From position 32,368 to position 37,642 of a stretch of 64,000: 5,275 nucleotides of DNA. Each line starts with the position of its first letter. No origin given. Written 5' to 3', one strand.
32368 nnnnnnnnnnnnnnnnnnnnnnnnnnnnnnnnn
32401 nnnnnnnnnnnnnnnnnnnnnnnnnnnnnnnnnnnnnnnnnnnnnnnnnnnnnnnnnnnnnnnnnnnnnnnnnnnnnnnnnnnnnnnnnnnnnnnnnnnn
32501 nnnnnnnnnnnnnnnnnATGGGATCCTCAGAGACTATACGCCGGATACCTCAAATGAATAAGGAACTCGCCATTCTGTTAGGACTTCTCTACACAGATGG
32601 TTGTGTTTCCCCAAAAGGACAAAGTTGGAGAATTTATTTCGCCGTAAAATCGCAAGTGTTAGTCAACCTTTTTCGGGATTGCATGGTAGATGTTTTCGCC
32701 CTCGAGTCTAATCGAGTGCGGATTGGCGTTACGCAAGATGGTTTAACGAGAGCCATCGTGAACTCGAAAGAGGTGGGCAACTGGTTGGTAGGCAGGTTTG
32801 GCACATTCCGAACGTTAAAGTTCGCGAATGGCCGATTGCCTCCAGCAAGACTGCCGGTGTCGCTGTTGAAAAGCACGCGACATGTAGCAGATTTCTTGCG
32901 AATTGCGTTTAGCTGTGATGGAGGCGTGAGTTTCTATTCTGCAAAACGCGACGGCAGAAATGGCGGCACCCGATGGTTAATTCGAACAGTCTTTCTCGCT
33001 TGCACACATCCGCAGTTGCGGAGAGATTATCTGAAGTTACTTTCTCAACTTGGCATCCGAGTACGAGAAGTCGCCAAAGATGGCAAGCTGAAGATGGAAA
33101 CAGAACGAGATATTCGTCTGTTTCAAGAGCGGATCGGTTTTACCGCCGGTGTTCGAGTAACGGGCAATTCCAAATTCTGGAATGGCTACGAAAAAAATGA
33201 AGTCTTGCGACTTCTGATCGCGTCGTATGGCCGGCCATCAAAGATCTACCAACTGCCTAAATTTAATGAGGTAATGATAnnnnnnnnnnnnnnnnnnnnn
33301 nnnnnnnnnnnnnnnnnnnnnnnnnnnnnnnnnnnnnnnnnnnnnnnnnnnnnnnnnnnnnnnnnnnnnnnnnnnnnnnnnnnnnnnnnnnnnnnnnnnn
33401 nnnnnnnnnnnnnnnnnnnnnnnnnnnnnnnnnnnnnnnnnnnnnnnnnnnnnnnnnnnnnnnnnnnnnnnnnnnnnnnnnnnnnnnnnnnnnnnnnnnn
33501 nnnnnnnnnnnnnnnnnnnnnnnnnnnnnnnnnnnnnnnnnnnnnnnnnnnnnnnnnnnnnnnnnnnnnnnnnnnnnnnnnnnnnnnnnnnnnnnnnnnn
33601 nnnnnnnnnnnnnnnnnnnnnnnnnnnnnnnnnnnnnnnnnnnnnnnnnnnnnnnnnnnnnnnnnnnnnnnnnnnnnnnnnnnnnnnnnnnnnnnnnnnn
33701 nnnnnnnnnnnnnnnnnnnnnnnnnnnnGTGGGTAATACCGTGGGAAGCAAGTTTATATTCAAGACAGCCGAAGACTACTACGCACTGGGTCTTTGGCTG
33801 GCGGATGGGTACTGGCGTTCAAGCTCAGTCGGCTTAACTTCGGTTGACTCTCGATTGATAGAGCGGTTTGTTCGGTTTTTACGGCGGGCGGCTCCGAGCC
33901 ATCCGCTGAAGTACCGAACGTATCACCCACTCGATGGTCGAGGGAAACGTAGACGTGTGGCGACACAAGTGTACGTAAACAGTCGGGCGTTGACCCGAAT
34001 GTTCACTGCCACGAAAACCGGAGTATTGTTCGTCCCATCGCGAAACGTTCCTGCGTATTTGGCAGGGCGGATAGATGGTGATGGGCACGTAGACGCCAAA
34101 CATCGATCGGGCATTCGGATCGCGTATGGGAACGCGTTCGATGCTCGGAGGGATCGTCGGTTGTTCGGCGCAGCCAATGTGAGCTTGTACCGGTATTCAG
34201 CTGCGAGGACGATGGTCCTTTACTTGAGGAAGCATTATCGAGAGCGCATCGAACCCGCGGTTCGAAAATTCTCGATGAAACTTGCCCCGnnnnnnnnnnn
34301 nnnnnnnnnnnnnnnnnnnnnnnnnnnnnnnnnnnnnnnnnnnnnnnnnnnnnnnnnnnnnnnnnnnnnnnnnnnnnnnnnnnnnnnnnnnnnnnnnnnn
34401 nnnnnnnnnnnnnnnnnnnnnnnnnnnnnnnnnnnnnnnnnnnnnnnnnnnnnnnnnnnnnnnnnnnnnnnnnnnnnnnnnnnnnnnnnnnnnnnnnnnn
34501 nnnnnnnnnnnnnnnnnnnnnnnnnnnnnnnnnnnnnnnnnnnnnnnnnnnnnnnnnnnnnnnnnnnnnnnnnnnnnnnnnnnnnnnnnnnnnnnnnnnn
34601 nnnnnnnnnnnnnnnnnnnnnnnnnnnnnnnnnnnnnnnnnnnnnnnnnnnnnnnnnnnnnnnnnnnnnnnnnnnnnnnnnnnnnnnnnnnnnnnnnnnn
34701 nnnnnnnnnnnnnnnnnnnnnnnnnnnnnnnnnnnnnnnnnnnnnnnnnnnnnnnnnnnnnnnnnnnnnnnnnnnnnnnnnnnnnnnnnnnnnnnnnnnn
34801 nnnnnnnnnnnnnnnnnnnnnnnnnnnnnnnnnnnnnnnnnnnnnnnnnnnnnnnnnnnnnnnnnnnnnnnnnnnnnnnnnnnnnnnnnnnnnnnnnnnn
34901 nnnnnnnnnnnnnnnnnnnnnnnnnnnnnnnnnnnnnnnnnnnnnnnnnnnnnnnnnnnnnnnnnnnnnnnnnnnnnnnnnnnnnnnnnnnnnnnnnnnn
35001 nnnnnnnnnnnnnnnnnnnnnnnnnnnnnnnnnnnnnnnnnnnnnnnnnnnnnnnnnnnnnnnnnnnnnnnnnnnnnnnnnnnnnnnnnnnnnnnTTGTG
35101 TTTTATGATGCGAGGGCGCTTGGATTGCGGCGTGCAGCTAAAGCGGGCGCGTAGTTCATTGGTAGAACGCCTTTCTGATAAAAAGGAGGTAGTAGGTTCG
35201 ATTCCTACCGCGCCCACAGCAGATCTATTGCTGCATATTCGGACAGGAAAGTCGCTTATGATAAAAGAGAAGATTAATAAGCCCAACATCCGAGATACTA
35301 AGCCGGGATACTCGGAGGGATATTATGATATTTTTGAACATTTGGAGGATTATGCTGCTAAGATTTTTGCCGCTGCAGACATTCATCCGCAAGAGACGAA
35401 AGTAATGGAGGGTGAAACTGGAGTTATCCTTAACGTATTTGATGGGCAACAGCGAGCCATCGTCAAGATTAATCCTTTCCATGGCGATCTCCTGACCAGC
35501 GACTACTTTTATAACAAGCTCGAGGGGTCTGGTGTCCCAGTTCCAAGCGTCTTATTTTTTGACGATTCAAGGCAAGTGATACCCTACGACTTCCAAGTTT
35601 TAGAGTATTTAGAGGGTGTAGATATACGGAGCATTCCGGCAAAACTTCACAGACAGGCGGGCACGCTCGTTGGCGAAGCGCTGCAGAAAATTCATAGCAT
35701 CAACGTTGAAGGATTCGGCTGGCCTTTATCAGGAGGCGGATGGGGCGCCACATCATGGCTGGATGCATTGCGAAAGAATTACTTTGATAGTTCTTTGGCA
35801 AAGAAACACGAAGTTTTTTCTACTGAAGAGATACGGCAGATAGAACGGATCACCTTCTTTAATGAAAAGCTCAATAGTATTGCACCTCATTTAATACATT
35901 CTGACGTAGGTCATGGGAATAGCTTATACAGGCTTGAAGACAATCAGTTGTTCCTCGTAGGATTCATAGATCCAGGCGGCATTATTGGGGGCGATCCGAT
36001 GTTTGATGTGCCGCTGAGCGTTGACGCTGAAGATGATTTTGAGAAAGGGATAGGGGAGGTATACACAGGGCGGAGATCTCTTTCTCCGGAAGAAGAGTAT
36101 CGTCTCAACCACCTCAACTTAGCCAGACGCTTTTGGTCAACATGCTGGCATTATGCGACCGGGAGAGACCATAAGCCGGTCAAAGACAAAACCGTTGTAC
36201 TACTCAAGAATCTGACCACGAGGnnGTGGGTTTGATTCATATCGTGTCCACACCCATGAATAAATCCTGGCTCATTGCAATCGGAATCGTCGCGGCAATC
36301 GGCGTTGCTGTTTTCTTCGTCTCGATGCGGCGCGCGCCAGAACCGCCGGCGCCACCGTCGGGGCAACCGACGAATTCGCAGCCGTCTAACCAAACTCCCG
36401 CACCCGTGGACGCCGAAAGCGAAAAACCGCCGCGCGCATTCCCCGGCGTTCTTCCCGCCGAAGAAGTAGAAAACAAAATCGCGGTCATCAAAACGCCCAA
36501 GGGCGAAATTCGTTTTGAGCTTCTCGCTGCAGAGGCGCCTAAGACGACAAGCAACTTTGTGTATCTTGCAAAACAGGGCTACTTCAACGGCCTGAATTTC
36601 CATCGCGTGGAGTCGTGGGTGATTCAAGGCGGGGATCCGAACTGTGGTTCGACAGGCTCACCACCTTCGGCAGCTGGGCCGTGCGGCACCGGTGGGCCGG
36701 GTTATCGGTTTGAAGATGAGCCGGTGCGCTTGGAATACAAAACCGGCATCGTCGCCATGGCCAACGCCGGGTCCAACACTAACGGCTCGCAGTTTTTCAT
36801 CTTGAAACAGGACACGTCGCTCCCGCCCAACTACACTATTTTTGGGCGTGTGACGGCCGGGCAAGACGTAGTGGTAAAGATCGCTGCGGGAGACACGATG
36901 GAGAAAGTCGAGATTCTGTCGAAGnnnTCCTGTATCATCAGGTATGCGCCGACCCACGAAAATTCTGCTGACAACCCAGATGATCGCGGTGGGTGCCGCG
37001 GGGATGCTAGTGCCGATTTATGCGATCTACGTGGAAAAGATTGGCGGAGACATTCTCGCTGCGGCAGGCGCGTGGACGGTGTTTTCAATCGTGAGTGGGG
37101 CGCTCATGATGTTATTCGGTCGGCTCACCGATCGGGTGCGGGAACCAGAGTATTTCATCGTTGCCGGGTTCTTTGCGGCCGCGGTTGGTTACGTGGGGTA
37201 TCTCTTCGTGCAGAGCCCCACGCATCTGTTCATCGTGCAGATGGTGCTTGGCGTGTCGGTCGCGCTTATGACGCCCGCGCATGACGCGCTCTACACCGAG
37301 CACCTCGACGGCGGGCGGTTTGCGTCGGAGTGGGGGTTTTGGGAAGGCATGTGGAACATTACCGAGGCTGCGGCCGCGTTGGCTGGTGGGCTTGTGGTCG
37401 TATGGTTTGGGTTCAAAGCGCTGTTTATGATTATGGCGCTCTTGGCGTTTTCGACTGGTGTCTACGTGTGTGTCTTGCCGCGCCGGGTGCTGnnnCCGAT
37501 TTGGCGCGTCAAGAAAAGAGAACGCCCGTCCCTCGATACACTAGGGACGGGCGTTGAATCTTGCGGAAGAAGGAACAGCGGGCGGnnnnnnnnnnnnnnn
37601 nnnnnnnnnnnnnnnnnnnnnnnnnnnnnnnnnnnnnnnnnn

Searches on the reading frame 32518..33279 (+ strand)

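Call 47: search_protein_families(library=pfam, proteins=[window:32518-33279:+], max_evalue=0.001)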
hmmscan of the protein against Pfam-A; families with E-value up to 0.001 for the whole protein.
window:32518-33279:+ (254 aa): 1 family
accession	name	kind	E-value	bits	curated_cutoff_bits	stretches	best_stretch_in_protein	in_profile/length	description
PF14528.11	LAGLIDADG_3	-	1.5e-08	35.2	22.5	1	123-207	3-82/82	LAGLIDADG-like domain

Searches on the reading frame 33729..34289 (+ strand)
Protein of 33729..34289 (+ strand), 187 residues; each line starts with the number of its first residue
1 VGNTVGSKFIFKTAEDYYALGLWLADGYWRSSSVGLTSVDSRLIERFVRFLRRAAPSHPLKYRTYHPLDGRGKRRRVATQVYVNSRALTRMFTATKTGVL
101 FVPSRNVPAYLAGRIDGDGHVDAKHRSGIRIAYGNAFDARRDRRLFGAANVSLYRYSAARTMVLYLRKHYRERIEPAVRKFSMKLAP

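Call 47: search_protein_families(library=pfam, proteins=[window:33729-34289:+], max_evalue=0.001)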
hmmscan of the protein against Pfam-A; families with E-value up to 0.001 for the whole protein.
window:33729-34289:+ (187 aa): 2 families
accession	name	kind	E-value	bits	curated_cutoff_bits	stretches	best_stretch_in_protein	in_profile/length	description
PF14528.11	LAGLIDADG_3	-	1.4e-07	32.1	22.5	0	20-66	8-56/82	LAGLIDADG-like domain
PF05204.19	Hom_end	-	0.00018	22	21.1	0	17-53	16-55/110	Homing endonuclease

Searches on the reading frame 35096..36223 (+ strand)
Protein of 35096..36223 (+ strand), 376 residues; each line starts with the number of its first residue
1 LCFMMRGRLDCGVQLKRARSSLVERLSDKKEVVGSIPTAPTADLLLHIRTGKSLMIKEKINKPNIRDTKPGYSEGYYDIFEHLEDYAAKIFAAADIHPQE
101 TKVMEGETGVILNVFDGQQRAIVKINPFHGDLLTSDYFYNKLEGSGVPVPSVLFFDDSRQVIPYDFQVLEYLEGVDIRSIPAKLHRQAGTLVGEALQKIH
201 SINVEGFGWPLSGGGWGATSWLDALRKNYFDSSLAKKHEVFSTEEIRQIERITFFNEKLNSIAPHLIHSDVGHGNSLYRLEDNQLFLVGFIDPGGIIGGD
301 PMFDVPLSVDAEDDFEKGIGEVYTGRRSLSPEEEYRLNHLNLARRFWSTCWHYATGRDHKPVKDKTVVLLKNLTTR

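Call 46: search_protein_families(library=pfam, proteins=[window:35096-36223:+], max_evalue=0.001)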
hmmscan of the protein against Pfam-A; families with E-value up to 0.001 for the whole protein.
window:35096-36223:+ (376 aa): 1 family
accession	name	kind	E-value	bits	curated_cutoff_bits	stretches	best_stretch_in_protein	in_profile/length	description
PF01636.29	APH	-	1.7e-15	57.9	23.2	1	117-306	19-207/239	Phosphotransferase enzyme family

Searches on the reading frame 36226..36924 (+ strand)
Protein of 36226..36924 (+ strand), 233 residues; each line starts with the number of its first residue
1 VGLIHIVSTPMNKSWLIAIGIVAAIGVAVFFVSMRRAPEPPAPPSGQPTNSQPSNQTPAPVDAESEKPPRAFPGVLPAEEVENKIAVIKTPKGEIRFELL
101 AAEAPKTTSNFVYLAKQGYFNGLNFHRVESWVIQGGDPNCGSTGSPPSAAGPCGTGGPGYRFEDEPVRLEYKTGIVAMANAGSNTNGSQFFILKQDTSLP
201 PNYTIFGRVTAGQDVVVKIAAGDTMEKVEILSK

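Call 46: search_protein_families(library=pfam, proteins=[window:36226-36924:+], max_evalue=0.001)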
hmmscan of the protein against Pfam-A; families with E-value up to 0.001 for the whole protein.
window:36226-36924:+ (233 aa): 1 family
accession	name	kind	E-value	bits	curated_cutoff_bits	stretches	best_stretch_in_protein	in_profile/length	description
PF00160.26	Pro_isomerase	-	9.6e-34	117.3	21.7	1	87-227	3-145/159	Cyclophilin type peptidyl-prolyl cis-trans isomerase/CLD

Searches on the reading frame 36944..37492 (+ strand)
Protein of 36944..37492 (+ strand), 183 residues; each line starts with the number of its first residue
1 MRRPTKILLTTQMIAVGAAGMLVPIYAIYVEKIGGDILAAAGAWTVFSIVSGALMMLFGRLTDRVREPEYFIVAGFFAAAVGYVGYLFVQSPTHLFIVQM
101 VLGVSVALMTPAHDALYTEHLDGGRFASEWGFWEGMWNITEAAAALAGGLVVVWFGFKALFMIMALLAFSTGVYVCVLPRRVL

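Call 46: search_protein_families(library=pfam, proteins=[window:36944-37492:+], max_evalue=0.001)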
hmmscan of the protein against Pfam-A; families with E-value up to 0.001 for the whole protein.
window:36944-37492:+ (183 aa): 3 families
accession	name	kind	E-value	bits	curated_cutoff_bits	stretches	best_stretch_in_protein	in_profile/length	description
PF07690.21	MFS_1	-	1.7e-17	63.8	33.4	1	9-179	2-173/347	Major Facilitator Superfamily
PF13347.12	MFS_2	-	3.5e-05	23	27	1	3-154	224-379/427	MFS/sugar transport protein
PF05977.19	MFS_3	-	0.00061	18.8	27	1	47-169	61-180/524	Transmembrane secretion effector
